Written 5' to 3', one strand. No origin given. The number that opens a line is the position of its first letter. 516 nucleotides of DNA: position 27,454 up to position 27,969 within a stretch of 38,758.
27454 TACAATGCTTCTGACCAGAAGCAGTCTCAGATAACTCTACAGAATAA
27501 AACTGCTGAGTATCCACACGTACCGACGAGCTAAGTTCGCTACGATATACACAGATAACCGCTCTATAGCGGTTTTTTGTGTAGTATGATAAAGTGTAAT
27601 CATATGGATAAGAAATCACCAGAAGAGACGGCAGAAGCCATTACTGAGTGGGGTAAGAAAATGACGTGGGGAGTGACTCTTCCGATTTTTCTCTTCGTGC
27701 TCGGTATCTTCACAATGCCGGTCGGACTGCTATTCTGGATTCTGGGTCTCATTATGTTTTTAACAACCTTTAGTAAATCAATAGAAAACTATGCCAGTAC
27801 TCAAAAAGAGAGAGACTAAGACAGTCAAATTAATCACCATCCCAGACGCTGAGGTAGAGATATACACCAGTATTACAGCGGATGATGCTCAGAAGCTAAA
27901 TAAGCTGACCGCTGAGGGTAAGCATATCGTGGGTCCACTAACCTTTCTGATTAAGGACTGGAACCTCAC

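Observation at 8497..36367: Extended -10-like boxes 6-8 nt upstream of the ATG of at least 13 genes: a largely leaderless, Shine-Dalgarno-free gene set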

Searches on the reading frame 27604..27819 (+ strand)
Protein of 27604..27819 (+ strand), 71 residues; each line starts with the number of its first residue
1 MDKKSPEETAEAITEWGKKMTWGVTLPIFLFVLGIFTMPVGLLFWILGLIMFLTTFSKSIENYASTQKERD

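Call 71: search_protein_families(library=pfam, max_evalue=0.05, proteins=[window:27604-27819:+])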
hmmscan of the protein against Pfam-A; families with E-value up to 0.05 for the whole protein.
window:27604-27819:+ (71 aa): 1 family
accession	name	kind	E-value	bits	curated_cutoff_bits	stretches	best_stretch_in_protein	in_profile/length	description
PF08507.15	COPI_assoc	-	0.014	15.9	30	1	28-69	79-120/130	COPI associated protein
